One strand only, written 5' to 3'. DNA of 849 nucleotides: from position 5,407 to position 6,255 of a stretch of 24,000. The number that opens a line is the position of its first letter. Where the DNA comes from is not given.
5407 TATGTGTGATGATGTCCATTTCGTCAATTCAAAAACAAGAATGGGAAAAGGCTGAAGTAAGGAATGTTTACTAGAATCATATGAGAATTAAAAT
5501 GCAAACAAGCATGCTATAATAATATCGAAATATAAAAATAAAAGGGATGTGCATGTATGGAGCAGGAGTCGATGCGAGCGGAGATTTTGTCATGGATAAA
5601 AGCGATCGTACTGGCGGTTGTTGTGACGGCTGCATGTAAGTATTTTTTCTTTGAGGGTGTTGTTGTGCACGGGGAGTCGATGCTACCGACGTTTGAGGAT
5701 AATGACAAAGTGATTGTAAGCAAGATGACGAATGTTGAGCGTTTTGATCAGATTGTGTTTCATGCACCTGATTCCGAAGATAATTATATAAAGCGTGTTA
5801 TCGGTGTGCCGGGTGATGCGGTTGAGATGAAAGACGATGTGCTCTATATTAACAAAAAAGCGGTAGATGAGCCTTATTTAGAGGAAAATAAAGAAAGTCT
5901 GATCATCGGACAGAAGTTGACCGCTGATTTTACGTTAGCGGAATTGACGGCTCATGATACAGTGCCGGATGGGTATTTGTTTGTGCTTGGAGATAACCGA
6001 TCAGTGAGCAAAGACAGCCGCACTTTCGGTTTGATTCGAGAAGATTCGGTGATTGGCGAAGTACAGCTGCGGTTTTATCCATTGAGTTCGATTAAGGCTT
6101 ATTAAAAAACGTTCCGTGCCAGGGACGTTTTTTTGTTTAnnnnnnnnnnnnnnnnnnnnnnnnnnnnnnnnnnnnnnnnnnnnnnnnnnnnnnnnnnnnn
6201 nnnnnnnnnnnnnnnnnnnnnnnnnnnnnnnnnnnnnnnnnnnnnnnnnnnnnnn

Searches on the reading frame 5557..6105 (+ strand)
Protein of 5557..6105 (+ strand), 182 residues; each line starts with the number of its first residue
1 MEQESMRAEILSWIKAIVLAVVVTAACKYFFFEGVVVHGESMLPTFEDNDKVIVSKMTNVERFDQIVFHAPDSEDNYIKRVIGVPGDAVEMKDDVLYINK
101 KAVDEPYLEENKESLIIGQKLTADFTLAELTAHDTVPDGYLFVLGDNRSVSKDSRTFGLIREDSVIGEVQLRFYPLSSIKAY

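Call 39: find_homologous_proteins(query=window:5557-6105:+, max_evalue=1e-40)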
Query window:5557-6105:+ (182 aa): 407 proteins with E <= 1e-40 among 1475 candidates; the best 120 are listed.
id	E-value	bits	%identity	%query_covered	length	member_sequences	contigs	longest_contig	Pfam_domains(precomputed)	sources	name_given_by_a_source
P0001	1.6e-113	394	100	100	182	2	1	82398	PF00717.29,PF10502.15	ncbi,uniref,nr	ncbi:signal peptidase I [Domibacillus mangrovi]|uniref:Signal peptidase I n=1 Tax=Domibacillus mangr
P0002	4.7e-103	360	91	100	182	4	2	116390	PF00717.29,PF10502.15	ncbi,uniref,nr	ncbi:signal peptidase I [Domibacillus aminovorans]|uniref:Signal peptidase I n=1 Tax=Domibacillus am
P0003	3.0e-94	331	81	100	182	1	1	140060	PF00717.29,PF10502.15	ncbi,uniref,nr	ncbi:signal peptidase I [Domibacillus antri]|uniref:Signal peptidase I n=1 Tax=Domibacillus antri Ta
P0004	2.7e-93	328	82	97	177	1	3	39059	PF00717.29,PF10502.15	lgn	-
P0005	2.9e-93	328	79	100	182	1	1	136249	PF00717.29,PF10502.15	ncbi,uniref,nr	ncbi:signal peptidase I [Domibacillus epiphyticus]|uniref:Signal peptidase I n=1 Tax=Domibacillus ep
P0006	6.9e-84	298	84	87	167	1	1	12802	PF00717.29,PF10502.15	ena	-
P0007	2.5e-83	296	74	97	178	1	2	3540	PF00717.29,PF10502.15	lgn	-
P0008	2.5e-83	296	73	100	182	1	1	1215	PF00717.29,PF10502.15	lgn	-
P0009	3.3e-81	289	72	97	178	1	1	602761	PF00717.29,PF10502.15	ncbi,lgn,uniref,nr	ncbi:signal peptidase I [Domibacillus indicus]|uniref:signal peptidase I n=1 Tax=Domibacillus indicu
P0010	9.1e-78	278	69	97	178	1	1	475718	PF00717.29,PF10502.15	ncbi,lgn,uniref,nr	ncbi:signal peptidase I [Domibacillus robiginosus]|uniref:signal peptidase I n=1 Tax=Domibacillus ro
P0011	9.7e-77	274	69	97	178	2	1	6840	PF00717.29,PF10502.15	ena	-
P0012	5.9e-76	272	69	97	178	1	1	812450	PF00717.29,PF10502.15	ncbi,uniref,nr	ncbi:signal peptidase I [Domibacillus sp. A3M-37]|uniref:signal peptidase I n=1 Tax=Domibacillus sp.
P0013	5.6e-75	269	65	96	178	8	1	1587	PF00717.29,PF10502.15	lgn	-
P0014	2.9e-73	263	66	97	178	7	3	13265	PF00717.29,PF10502.15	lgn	-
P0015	5.8e-66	239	60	96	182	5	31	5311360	PF10502.15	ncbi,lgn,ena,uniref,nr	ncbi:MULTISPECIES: signal peptidase I [Heyndrickxia]|uniref:Signal peptidase I n=1 Tax=Heyndrickxia 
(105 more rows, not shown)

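Call 40: find_encoding_contigs(protein=P0002, flank=10000, max_places=3)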
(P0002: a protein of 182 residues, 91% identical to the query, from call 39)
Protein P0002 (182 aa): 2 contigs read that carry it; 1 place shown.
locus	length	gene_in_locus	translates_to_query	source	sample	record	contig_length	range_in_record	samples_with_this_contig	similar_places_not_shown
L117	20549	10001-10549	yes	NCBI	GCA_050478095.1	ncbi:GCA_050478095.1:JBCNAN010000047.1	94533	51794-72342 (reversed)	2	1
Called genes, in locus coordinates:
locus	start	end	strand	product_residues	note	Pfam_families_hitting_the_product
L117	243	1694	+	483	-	PF00171:Aldedh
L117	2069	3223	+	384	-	PF08240:ADH_N, PF16912:Glu_dehyd_C, PF00107:ADH_zinc_N, PF13602:ADH_zinc_N_2 (weak)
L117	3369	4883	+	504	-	PF02028:BCCT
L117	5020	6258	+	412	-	PF00390:malic, PF03949:Malic_M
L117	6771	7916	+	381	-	PF09587:PGA_cap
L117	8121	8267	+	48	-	PF08970:Sda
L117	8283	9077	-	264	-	PF10127:RlaP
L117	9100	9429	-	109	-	PF02452:PemK_toxin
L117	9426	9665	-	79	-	PF04014:MazE_antitoxin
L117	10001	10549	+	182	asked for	PF00717:Peptidase_S24 (weak), PF10502:Peptidase_S26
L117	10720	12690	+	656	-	PF00672:HAMP, PF00015:MCPsignal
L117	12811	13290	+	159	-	-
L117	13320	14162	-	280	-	PF00440:TetR_N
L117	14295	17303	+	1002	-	PF00873:ACR_tran, PF02355:SecD_SecF_C (faint)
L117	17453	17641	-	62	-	PF05532:CsbD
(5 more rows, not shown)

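Call 41: find_encoding_contigs(protein=P0003, flank=10000, max_places=2)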
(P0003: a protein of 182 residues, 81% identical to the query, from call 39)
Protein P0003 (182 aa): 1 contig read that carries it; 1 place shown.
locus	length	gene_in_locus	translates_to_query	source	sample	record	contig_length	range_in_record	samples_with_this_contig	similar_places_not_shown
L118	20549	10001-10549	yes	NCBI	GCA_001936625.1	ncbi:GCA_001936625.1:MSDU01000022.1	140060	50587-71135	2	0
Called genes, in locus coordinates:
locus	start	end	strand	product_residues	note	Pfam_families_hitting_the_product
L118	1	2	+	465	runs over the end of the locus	PF00512:HisKA, PF02518:HATPase_c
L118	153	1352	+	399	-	PF00089:Trypsin, PF13365:Trypsin_2, PF00595:PDZ (weak), PF13180:PDZ_2, PF14685:PDZ_Tricorn (faint), PF17820:PDZ_6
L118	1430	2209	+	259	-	-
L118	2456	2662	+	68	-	-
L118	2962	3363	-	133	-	PF06713:bPH_4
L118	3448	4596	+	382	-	PF11579:DUF3238 (faint)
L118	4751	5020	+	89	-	-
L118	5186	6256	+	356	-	PF00990:GGDEF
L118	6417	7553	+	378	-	PF09587:PGA_cap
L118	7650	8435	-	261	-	PF10127:RlaP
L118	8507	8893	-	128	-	PF06689:zf-C4_ClpX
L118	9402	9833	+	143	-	PF00583:Acetyltransf_1, PF13673:Acetyltransf_10 (weak), PF13508:Acetyltransf_7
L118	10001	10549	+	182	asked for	PF00717:Peptidase_S24 (weak), PF10502:Peptidase_S26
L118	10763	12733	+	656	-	PF00672:HAMP, PF06009: (faint), PF00015:MCPsignal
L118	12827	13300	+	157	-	PF26386:NrnB_C (faint)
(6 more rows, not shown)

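Call 42: find_encoding_contigs(protein=P0005, flank=10000, max_places=2)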
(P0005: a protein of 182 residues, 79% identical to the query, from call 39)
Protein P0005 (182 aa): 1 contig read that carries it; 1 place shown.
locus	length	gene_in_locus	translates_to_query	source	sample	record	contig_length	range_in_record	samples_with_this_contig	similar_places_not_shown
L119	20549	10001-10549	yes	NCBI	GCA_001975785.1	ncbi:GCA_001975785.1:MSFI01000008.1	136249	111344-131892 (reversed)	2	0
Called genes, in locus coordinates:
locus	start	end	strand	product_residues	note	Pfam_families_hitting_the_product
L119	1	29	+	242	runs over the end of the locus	PF00881:Nitroreductase, PF28600:Nitroreductase_C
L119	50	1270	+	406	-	-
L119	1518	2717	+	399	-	PF00083:Sugar_tr, PF06779:MFS_4, PF07690:MFS_1, PF00083:Sugar_tr (weak), PF07690:MFS_1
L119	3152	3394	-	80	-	-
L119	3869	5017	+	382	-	PF00041:fn3 (faint), PF11579:DUF3238 (weak)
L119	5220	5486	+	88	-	-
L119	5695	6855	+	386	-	PF09587:PGA_cap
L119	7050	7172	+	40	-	PF08970:Sda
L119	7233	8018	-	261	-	PF10127:RlaP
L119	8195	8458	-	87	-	-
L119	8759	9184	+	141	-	PF00583:Acetyltransf_1, PF13673:Acetyltransf_10 (weak), PF13508:Acetyltransf_7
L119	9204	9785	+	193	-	PF00300:His_Phos_1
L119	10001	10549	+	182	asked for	PF10502:Peptidase_S26, PF00717:Peptidase_S24 (weak)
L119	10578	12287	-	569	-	PF12729:4HB_MCP_1, PF00672:HAMP, PF00015:MCPsignal, PF20155:TMP_3 (weak)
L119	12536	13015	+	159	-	-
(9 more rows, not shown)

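Call 65: find_encoding_contigs(protein=P0001, flank=10000, max_places=2)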
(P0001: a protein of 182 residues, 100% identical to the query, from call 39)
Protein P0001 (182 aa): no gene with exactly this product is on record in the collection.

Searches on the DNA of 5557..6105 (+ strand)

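Call 83: search_rna_families(sources=[L117, L118, L119, L120, L121], threshold=gathering)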
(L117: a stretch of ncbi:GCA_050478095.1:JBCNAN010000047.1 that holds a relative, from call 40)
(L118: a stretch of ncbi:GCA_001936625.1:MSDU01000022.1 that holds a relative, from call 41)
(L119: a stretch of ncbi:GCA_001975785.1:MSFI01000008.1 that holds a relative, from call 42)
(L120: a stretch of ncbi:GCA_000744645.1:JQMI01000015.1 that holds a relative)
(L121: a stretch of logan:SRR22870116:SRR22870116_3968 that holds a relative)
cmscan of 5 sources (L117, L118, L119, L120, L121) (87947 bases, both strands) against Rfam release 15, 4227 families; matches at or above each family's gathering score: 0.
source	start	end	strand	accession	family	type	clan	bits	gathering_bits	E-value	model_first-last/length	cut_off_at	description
